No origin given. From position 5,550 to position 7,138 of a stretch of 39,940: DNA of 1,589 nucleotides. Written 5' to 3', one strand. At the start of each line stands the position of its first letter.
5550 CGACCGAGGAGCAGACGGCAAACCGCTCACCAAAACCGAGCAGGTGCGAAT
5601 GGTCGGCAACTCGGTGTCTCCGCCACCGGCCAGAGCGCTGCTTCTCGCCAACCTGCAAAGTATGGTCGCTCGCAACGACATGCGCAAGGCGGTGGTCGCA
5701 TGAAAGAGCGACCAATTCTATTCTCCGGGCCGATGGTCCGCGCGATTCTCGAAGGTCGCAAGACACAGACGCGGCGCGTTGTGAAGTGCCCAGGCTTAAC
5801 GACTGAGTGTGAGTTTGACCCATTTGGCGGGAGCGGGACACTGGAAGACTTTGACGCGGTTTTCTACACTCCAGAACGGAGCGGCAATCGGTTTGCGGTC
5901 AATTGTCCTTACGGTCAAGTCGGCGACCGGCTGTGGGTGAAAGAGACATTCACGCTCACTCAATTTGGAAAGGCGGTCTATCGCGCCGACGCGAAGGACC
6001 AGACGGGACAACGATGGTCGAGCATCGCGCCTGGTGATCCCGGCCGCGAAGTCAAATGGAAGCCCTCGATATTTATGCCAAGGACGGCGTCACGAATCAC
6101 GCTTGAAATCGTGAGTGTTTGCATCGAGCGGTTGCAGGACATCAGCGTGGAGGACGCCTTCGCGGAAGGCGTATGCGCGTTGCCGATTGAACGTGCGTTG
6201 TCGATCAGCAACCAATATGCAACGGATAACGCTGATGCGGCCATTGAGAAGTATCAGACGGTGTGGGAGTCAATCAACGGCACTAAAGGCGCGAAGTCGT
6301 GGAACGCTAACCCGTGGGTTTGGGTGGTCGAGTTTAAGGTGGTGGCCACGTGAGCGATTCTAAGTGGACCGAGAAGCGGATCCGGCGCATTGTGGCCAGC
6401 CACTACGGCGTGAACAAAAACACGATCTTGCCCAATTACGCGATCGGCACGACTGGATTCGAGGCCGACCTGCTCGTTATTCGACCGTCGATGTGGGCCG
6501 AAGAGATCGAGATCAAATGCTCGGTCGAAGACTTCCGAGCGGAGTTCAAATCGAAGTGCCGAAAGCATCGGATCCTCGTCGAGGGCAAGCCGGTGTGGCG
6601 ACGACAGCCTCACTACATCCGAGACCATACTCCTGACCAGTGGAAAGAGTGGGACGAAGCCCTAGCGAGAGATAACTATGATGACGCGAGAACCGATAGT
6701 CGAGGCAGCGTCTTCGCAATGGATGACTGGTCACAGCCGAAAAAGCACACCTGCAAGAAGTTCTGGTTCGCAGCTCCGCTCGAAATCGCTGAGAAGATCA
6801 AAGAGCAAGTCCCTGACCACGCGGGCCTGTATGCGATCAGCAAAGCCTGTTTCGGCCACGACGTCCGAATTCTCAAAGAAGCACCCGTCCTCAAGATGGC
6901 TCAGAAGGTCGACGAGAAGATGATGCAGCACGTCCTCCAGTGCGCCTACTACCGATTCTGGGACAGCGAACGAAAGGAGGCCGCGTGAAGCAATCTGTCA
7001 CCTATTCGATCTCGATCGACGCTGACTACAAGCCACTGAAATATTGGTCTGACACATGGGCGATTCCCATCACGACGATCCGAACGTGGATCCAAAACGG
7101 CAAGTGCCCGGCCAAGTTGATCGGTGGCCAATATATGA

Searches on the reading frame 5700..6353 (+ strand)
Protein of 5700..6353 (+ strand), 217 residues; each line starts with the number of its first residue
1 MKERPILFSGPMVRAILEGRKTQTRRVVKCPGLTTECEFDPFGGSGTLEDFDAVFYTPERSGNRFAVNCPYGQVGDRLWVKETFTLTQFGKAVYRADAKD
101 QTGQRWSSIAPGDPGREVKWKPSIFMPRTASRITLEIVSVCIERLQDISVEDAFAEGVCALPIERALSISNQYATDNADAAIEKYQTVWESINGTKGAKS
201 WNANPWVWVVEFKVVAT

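Call 45: search_protein_families(library=phrogs, proteins=[window:5700-6353:+], max_evalue=0.001)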
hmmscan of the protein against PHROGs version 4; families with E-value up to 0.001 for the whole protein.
window:5700-6353:+ (217 aa): 4 families
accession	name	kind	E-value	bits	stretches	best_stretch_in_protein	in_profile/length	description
phrog_874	-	unknown function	3.7e-70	237.5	1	1-216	65-258/277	-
phrog_18361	-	unknown function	6.4e-22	79.1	1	126-215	1-86/92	-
phrog_27495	-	unknown function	3.4e-20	73.5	1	1-88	5-96/186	-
phrog_28019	-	unknown function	1.1e-15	58.3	1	1-30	1-30/55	-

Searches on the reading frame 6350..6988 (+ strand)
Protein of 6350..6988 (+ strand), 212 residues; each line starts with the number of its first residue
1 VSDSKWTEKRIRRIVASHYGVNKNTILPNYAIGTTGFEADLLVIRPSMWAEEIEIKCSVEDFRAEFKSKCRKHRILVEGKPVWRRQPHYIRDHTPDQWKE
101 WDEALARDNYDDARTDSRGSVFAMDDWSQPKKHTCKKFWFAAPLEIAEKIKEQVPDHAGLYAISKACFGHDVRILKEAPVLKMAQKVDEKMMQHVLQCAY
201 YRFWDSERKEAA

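Call 45: search_protein_families(library=phrogs, proteins=[window:6350-6988:+], max_evalue=0.001)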
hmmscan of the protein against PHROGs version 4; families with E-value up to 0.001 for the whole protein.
window:6350-6988:+ (212 aa): 2 families
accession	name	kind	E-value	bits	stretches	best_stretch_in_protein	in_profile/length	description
phrog_2776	-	unknown function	4.2e-21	76.5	1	4-209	12-151/181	-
phrog_5429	-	DNA, RNA and nucleotide metabolism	1.5e-06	29.3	0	132-207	93-165/176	DNA repair protein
